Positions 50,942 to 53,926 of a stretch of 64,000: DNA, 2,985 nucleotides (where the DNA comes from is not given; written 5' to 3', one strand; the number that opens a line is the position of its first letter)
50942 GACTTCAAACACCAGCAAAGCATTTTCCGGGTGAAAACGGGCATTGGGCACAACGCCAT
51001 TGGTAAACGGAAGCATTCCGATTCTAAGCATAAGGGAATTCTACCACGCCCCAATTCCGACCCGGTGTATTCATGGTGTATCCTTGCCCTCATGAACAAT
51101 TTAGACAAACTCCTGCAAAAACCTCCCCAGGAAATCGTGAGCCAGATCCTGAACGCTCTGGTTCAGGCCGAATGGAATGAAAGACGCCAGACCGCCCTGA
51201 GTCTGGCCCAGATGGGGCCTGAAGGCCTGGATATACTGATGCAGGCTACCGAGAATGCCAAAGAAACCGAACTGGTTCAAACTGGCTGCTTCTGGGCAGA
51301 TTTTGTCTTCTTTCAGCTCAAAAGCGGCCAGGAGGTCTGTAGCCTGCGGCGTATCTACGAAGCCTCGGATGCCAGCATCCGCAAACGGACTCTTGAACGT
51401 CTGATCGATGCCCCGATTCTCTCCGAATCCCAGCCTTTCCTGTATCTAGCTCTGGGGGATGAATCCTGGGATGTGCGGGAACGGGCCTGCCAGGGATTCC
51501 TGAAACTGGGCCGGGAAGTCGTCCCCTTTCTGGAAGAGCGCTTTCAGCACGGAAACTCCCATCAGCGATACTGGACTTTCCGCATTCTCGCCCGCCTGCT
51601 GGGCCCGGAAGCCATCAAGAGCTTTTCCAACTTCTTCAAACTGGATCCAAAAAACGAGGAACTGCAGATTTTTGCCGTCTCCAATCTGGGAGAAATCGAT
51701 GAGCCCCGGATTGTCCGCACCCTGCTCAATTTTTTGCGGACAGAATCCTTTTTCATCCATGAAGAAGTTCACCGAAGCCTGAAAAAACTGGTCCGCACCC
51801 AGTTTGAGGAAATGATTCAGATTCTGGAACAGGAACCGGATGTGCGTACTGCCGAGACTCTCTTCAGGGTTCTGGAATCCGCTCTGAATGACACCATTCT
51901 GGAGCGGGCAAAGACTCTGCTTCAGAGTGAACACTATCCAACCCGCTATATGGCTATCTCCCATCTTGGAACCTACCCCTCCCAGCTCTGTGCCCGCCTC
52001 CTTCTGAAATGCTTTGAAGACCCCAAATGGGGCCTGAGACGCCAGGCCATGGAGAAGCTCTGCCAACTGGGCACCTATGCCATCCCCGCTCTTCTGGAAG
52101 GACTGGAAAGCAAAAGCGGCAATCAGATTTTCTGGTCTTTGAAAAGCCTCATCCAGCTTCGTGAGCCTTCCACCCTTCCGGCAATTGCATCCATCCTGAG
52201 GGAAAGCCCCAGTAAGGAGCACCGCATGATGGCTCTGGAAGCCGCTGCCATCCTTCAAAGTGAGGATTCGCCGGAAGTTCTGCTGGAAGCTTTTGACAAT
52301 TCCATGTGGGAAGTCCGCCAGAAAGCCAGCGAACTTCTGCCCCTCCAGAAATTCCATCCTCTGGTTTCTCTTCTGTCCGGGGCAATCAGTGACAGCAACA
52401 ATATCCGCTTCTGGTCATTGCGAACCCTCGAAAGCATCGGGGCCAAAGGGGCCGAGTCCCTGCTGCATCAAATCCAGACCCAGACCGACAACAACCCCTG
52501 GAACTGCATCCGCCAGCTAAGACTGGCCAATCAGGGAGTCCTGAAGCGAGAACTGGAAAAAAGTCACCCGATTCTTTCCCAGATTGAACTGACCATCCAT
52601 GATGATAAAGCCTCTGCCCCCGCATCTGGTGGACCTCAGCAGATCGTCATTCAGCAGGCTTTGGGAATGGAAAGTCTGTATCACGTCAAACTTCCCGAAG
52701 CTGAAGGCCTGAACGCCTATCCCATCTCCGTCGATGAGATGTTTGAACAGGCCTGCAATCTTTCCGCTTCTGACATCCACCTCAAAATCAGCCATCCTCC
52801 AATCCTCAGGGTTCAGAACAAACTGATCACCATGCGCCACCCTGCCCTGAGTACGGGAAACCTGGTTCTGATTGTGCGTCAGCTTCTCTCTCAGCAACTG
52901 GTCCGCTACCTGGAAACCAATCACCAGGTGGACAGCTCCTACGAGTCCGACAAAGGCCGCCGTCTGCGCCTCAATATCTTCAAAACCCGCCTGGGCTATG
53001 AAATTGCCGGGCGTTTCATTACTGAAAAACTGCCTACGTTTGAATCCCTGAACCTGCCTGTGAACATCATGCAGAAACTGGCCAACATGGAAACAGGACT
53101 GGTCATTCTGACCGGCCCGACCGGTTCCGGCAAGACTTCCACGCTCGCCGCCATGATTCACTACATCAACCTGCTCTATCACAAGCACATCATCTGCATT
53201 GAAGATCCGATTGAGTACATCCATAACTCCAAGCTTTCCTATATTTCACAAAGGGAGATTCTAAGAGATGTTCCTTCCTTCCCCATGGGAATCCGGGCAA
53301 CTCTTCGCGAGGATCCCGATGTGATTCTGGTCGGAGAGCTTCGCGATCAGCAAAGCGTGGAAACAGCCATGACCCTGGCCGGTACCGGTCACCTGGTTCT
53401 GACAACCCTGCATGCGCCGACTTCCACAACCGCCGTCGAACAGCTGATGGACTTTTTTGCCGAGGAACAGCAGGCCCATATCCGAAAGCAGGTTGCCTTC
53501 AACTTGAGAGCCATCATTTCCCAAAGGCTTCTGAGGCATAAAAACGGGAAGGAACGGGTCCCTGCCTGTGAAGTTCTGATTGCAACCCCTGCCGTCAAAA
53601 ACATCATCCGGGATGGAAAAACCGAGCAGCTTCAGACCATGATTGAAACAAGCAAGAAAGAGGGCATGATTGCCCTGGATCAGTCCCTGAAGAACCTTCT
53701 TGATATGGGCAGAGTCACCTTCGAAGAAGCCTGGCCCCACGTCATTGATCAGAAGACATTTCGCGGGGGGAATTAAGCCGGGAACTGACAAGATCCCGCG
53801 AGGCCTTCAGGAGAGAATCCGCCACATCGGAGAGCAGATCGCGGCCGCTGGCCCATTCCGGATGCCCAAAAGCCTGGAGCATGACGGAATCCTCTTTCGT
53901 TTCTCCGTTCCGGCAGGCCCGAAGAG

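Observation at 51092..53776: PilT-type retraction ATPase fused to a ~520-aa N-terminal HEAT-repeat domain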

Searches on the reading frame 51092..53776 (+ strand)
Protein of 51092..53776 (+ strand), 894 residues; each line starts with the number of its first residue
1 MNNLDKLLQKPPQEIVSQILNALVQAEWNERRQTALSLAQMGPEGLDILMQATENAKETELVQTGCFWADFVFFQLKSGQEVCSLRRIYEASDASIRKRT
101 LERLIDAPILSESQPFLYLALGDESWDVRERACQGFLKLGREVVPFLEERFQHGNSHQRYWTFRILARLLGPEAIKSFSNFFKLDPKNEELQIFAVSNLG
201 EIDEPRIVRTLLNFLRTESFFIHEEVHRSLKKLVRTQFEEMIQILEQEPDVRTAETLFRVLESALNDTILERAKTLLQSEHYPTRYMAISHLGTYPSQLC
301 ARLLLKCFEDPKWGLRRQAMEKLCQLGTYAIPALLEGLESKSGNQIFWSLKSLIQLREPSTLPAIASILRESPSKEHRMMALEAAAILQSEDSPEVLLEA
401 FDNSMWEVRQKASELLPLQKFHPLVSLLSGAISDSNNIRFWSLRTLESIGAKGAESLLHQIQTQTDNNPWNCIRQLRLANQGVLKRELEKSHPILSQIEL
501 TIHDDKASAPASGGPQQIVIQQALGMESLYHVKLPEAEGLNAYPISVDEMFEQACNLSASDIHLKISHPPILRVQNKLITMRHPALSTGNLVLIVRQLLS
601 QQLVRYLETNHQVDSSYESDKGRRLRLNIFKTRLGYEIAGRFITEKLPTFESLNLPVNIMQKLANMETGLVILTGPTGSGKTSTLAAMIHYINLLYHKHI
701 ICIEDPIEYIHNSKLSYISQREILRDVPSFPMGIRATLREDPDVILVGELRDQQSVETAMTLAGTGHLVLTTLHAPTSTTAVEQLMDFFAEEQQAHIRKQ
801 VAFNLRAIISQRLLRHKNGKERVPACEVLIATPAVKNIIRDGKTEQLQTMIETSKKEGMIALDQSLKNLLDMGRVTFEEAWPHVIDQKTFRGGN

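Call 3: search_protein_families(library=pfam, proteins=[window:51092-53776:+], max_evalue=1)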
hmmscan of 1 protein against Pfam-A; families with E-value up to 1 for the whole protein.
window:51092-53776:+ (894 aa): 27 families (the best 25 are shown)
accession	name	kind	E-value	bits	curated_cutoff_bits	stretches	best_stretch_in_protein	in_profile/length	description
PF00437.27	T2SSE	-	7.9e-38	130.5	24.9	1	545-862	10-332/370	Type II/IV secretion system protein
PF13646.12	HEAT_2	-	5.6e-33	113.5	27.7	5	331-415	1-86/88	HEAT repeats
PF02985.28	HEAT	-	2e-14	52.7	23.5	1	115-139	3-27/31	HEAT repeat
PF03130.22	HEAT_PBS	-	2e-08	34.4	20.9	1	315-339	1-26/27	PBS lyase HEAT-like repeat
PF13191.12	AAA_16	-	0.0013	19.7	32.6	1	661-704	17-57/167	AAA ATPase domain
PF04851.21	ResIII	-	0.004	17.5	22.5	1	660-705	16-61/164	Type III restriction enzyme, res subunit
PF13401.12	AAA_22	-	0.0085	16.8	27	1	667-692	4-29/130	AAA domain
PF20720.3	nSTAND3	-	0.0087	16.2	27.2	1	667-691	16-40/155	Novel STAND NTPase 3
PF13604.12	AAA_30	-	0.019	15.2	27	1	659-689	9-39/191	AAA domain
PF00270.35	DEAD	-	0.025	14.8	26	1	670-695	16-39/167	DEAD/DEAH box helicase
PF11707.13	Npa1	-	0.026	14.2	22.7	1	109-179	51-115/331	Ribosome 60S biogenesis N-terminal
PF13476.12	AAA_23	-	0.035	15.2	27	1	667-688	18-39/201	AAA domain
PF16416.11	GUN4_N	-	0.038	14.3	24.3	0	20-51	14-45/83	ARM-like repeat domain, GUN4-N terminal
PF10236.15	DAP3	-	0.039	13.6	23.1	1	654-692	9-47/311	Mitochondrial ribosomal death-associated protein 3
PF13245.12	AAA_19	-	0.047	14.3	25.1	1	666-696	9-39/134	AAA domain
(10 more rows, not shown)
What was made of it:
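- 51092..52606 (+): HEAT-repeat alpha-solenoid, residues 1-505, with about 32 helices (about 16 hairpins). WxVR-type and FW-type repeats alternate. Pfam hits HEAT_2, HEAT and HEAT_PBS (call 3).
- On HEAT repeat proteins (PF13646 HEAT_2, PF02985 HEAT, PF03130 HEAT_PBS): HEAT_2 scores 113.5 bits (cutoff 27.7), HEAT 52.7 (23.5) and HEAT_PBS 34.4 (20.9) (call 3).
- Checked: T2SSE scores 130.5 bits at residues 545-862 (call 3).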

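Call 4: search_protein_families(library=ncbifam, proteins=[window:51092-53776:+], max_evalue=0.1)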
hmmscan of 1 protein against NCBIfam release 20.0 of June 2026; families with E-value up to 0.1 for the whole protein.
window:51092-53776:+ (894 aa): 26 families (the best 25 are shown)
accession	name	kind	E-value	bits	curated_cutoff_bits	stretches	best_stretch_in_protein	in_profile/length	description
TIGR01420.1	pilT_fam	subfamily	9.1e-115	383.5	319.1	1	547-882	2-336/343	PilT/PilU family type 4a pilus ATPase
TIGR02524.1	dot_icm_DotB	equivalog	6.3e-38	130.9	463.3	1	544-851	3-321/358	Dot/Icm type IV secretion system ATPase DotB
TIGR02525.1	plasmid_TraJ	equivalog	9.2e-38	130.2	368.3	1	549-854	14-337/372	plasmid transfer ATPase TraJ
NF041000.1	ATPase_ComGA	equivalog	2.1e-35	122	300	1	549-815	2-266/267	competence type IV pilus ATPase ComGA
TIGR02533.1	type_II_gspE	equivalog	2e-34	119.1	630.25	1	657-817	232-382/486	type II secretion system ATPase GspE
NF007755.0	PRK10436.1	equivalog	9e-31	107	617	1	547-816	89-357/465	type II secretion system protein GspE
NF053534.1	T4PilAsmATPsTfpB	equivalog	8.3e-29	100.4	850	1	624-816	287-474/584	type IV pilus assembly ATPase TfpB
TIGR02538.1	type_IV_pilB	equivalog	5.7e-27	94.5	675.65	1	667-815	315-453/564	type IV-A pilus assembly ATPase PilB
TIGR02788.1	VirB11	equivalog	2.6e-14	52.9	249.95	1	666-799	142-277/308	P-type DNA transfer ATPase VirB11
NF045915.1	PhycobilmeDegNblB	equivalog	3e-13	49.8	300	2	184-249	139-204/214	phycobilisome degradation protein NblB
NF058587.1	archaellum_moto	equivalog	9.6e-13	47.7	550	1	671-783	278-391/527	archaellum flagellar ATPase motor FlaI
TIGR02782.1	TrbB_P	equivalog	1.2e-12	47.7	304.55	1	671-810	139-277/303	P-type conjugative transfer ATPase TrbB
NF058515.1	phyc_lyase_CpcF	equivalog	8.6e-10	38.5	220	2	131-178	49-96/200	C-phycocyanin alpha-cysteine-84 phycocyanobilin lyase subunit CpcF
NF053672.1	bindosome_BasE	exception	4.7e-09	35.5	1000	1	670-793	272-396/512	bindosome assembly system ATPase subunit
TIGR03819.1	heli_sec_ATPase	hypoth_equivalog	8.8e-09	35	373.15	1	659-823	170-335/340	TadA family conjugal transfer-associated ATPase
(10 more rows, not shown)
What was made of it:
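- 52727..53026 (+): PilT N-terminal domain, residues 546-645. TIGR01420 matches from model position 2 (call 4).
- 53027..53773 (+): PilT C-terminal ATPase domain, residues 646-894. T2SSE and TIGR01420 hits (calls 3, 4).
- On PilT/PilU family type IVa pilus ATPase (TIGR01420): Model positions 2-336 of 343 match residues 547-882 (call 4).
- On PilB/GspE/MshE-type assembly ATPases: GspE scores 119 against a cutoff of 630, and PilB scores 94.5 against 676 (call 4).
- Closest known: PilB, GspE, MshE and Thermus PilF: assembly ATPases with N-terminal accessory domains. Different: PilB and GspE models score far below their cutoffs (call 4).
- Checked: It covers model positions 2-336 of 343, at residues 547-882 (call 4).
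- TIGR01420 scores 383.5 bits against a cutoff of 319.1, over model positions 2-336 of 343 (call 4).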

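Call 6: find_homologous_proteins(query=window:51092-53776:+)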
Query window:51092-53776:+ (894 aa): 17 proteins with E <= 0.001 among 8000 candidates.
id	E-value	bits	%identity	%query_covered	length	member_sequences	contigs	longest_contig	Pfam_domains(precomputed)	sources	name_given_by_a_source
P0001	0.0e+0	1997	100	100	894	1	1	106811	PF00437.27,PF02985.29,PF03130.23,PF13646.13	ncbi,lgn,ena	-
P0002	0.0e+0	1216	61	100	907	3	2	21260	PF00437.27,PF02985.29,PF03130.23,PF13646.13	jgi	-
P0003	0.0e+0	1077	56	97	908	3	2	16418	PF00437.27,PF02985.29,PF13646.13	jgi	jgi:twitching motility protein PilT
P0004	2.0e-293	994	53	98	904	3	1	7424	PF00437.27,PF02985.29,PF13646.13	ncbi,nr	ncbi:PilT/PilU family type 4a pilus ATPase [bacterium]|nr:PilT/PilU family type 4a pilus ATPase [bac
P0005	3.6e-291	987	53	98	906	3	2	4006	PF00437.27,PF02985.29,PF03130.23,PF13646.13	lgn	-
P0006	3.4e-288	977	52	99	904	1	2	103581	PF00437.27,PF02985.29,PF13646.13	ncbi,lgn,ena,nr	ncbi:MAG: hypothetical protein COB02_12485 [Candidatus Cloacimonadota bacterium]|nr:MAG: hypothetica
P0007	1.0e-287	975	52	100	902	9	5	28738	PF00437.27,PF02985.29,PF13646.13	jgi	jgi:twitching motility protein PilT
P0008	6.8e-286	969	51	100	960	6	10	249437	PF00437.27,PF02985.29,PF13646.13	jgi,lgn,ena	-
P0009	1.9e-271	921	50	100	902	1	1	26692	PF00437.27,PF02985.29,PF13646.13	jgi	jgi:twitching motility protein PilT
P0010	3.8e-25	107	33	30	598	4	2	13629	PF05157.21,PF00437.27,PF25199.2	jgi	jgi:MSHA biogenesis protein MshE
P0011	4.3e-19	87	34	21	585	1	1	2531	PF05157.21,PF00437.27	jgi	-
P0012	4.3e-17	80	24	47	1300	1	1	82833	PF26715.1,PF24714.2,PF22646.3,PF12755.14,PF00661.29,PF11838.15,PF24492.2,PF25767.2,PF05918.18,PF25786.1,PF27756.1,PF05729.19,PF13513.13,PF13646.13,PF23271.2,PF12717.14,PF13365.13,PF00514.30,PF10363.16,PF02985.29,PF01602.27,PF26718.1,PF20926.4,PF09450.17,PF03130.23,PF20168.5,PF23227.2,PF26434.1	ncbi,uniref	ncbi:MAG: HEAT repeat domain-containing protein [Coleofasciculus sp. B1-GNL1-01]|uniref:HEAT repeat 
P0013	5.4e-14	70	22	40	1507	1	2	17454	PF12717.14,PF00514.30,PF10363.16,PF24714.2,PF12755.14,PF02985.29,PF01602.27,PF25767.2,PF21581.4,PF25757.2,PF25786.1,PF03130.23,PF05729.19,PF01851.29,PF13513.13,PF13646.13,PF25151.2,PF23227.2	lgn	-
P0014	5.3e-12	63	26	24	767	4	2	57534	PF12717.14,PF00514.30,PF24714.2,PF12755.14,PF02985.29,PF01602.27,PF21581.4,PF01347.29,PF25786.1,PF03130.23,PF13513.13,PF13646.13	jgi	jgi:HEAT repeat protein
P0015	3.9e-10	57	25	42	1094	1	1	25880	PF23271.2,PF12717.14,PF00514.30,PF26715.1,PF24714.2,PF12755.14,PF02985.29,PF14668.12,PF13676.12,PF01602.27,PF25767.2,PF21581.4,PF01582.26,PF01347.29,PF20926.4,PF25786.1,PF03130.23,PF05729.19,PF20168.5,PF13513.13,PF18585.8,PF13646.13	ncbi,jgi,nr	ncbi:MAG: TIR domain-containing protein [Microcystis aeruginosa L311-01]|nr:TIR domain-containing pr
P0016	7.3e-7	46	24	35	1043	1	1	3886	PF23271.2,PF12717.14,PF00514.30,PF26715.1,PF24714.2,PF22646.3,PF12755.14,PF02985.29,PF24987.2,PF24492.2,PF25767.2,PF25786.1,PF03130.23,PF27207.1,PF13513.13,PF13646.13,PF23227.2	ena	-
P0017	1.2e-4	39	25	33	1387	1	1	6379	PF23271.2,PF12717.14,PF00514.30,PF24714.2,PF22646.3,PF02985.29,PF01602.27,PF00656.28,PF09667.15,PF03130.23,PF05729.19,PF12348.15,PF13513.13,PF13646.13,PF23227.2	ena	-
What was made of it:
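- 51092..53776 (+): Complete CDS of the HEAT-PilT fusion (894 aa plus stop). Full-length homologs of 50-61% identity exist (call 6).
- It is continuous in 9 protein clusters from independent NCBI, JGI, ENA and Logan assemblies (call 6).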

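Call 10: find_encoding_contigs(protein=P0001, flank=10000, max_places=3)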
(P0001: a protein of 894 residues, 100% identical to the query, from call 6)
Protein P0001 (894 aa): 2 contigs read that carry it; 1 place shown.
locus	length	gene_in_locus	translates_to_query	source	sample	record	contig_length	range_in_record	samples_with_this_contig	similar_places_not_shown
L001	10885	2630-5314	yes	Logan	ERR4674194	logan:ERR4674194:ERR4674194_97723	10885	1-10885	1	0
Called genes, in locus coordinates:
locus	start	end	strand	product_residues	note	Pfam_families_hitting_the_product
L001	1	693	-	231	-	?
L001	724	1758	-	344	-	-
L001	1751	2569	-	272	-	PF02621:VitK2_biosynth, PF12974:Phosphonate-bd (weak)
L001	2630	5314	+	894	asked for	PF02985:HEAT (faint), PF03130:HEAT_PBS (faint), PF13646:HEAT_2, PF00437:T2SSE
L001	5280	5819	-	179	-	-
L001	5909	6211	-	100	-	PF03840:SecG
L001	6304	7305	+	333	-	-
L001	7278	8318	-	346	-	-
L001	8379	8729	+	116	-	PF01740:STAS, PF13466:STAS_2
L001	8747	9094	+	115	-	-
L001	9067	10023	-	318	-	PF00753:Lactamase_B (faint), PF23023:Anti-Pycsar_Apyc1 (weak), PF12706:Lactamase_B_2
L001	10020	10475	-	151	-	PF00293:NUDIX (weak)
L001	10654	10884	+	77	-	?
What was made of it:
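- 51092..53776 (+): It is identical to the recorded product P0001 (calls 6, 10).
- Checked: ATG 51092 gives 894 aa. This matches the product on record for the same contig (P0001, 100% identity, 894 aa; calls 6, 10).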

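Call 11: find_encoding_contigs(protein=P0008, flank=10000, max_places=3)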
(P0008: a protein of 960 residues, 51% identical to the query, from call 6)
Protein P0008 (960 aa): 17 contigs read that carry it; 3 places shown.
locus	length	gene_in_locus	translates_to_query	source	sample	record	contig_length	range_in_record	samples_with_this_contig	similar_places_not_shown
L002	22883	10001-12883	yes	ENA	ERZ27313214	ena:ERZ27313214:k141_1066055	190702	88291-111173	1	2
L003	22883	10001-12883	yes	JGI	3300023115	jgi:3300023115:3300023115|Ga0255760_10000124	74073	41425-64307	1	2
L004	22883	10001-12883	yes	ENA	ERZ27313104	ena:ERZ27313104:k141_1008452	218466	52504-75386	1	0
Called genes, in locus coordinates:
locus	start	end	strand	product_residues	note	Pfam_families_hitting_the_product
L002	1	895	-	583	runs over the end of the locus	-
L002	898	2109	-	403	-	PF04773:FecR (weak), PF09136:Glucodextran_B (faint), PF17957:Big_7 (faint)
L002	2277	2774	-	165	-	PF00027:cNMP_binding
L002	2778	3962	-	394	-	PF00520:Ion_trans, PF07885:Ion_trans_2, PF22614:Slo-like_RCK, PF02254:TrkA_N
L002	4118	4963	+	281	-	PF00535:Glycos_transf_2, PF10111:Glyco_tranf_2_2 (weak), PF13641:Glyco_tranf_2_3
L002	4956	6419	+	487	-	PF02310:B12-binding, PF04055:Radical_SAM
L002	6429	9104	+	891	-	PF13492:GAF_3 (faint), PF01590:GAF, PF13185:GAF_2, PF02518:HATPase_c, PF00072:Response_reg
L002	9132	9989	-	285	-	PF02621:VitK2_biosynth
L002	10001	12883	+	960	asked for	PF02985:HEAT (faint), PF13646:HEAT_2 (weak), PF00437:T2SSE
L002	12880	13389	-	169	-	-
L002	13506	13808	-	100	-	PF03840:SecG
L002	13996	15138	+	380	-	-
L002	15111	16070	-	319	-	-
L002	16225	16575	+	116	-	PF01740:STAS, PF13466:STAS_2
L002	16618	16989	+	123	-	PF01740:STAS, PF13466:STAS_2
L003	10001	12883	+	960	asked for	PF02985:HEAT (faint), PF13646:HEAT_2 (weak), PF00437:T2SSE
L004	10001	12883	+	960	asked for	PF02985:HEAT (faint), PF13646:HEAT_2 (weak), PF00437:T2SSE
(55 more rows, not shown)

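Call 22: search_solved_structures(query=window:51092-53776:+, max_evalue=0.001, show_alignments=1)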
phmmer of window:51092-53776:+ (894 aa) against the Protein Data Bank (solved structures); distinct sequences matched with E-value up to 0.001: 38.
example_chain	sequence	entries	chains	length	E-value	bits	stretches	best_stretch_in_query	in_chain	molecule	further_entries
5fl3_A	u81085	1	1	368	8.2e-76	259.2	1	546-884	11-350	PILI RETRACTION PROTEIN PILT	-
5zfq_A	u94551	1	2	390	7e-73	249.5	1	546-882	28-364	Twitching motility pilus retraction protein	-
2ewv_A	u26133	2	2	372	8.2e-72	246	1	545-888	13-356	twitching motility protein PilT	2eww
2gsz_A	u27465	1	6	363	1.1e-71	245.5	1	547-888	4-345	twitching motility protein PilT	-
6ojx_A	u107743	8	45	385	2.6e-71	244.3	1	546-878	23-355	Twitching motility pilus retraction ATPase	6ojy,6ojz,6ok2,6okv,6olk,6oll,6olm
3jvu_A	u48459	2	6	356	2.1e-69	238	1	548-880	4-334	Twitching mobility protein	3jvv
9n32_A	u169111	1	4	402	6.7e-61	209.9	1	556-884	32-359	PilU protein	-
2eyu_A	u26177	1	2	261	2.6e-58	201.3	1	646-888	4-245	twitching motility protein PilT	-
10my_A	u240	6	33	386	3.7e-58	200.8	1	556-880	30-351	PilT/PilU family type 4a pilus ATPase | Twitching motility protein PilT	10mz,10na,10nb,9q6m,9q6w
6geb_A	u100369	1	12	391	1.9e-35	125.7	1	528-850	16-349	DotB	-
4pht_A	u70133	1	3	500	2.9e-23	85.4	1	550-814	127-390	General secretory pathway protein E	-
1p9r_A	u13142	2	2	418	3.1e-23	85.3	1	660-814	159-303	General secretion pathway protein E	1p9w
4kss_A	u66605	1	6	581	6e-23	84.3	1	660-814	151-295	Type II secretion system protein E, hemolysin-coregulated protein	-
4ksr_A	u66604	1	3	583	6.1e-23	84.3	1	660-814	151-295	Type II secretion system protein E, Hemolysin-coregulated protein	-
6gef_A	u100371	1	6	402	1.5e-22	83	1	597-833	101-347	Type IV secretion system protein DotB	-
6f8l_G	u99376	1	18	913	1.4e-18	69.9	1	623-815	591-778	Type IV pilus assembly protein PilF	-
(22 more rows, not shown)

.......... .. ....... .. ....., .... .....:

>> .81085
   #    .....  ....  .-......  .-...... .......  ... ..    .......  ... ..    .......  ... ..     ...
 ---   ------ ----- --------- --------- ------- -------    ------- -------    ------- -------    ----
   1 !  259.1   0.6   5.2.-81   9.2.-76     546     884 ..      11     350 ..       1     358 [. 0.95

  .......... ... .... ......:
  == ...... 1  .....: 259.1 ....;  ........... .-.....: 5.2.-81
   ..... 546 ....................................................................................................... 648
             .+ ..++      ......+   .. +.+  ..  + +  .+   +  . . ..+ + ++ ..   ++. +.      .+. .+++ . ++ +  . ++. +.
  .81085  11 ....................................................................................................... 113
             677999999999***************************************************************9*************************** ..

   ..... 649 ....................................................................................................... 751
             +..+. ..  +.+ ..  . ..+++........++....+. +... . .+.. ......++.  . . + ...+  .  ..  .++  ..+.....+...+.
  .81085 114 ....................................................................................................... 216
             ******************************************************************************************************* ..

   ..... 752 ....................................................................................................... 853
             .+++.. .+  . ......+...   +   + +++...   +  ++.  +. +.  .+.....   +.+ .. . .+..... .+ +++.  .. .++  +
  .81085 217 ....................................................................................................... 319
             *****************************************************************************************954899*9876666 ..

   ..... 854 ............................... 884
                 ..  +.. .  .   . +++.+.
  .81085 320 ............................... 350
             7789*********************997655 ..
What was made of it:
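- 52727..53026 (+): It aligns to the N-domain of solved PilT structures (5fl3 from residue 11; call 22).
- On PilT/PilU family type IVa pilus ATPase (TIGR01420): The PilT core itself is complete (call 22). P. aeruginosa PilU (9n32) scores 210 bits (call 22).
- Closest known: PilT, the type IVa pilus retraction ATPase. Different: The solved PilTs listed in call 22 are 356-390 residues long.
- Closest known: PilB, GspE, MshE and Thermus PilF: assembly ATPases with N-terminal accessory domains. Same: Thermus PilF is of similar overall size (913-residue chain 6f8l; call 22).
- Checked: Residues 546-884 align to residues 11-350 of the 368-residue Thermus PilT chain 5fl3, and likewise to 6ojx, 3jvu and 2ewv (call 22).
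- It aligns end to end with solved PilT structures, and scores higher against PilT (238-259 bits) than against P. aeruginosa PilU chain 9n32 (210 bits) (call 22).
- Tried and rejected: Rejected by the TIGR01420 coverage and by PDB alignments from PilT residue 11 onward (calls 4, 22).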
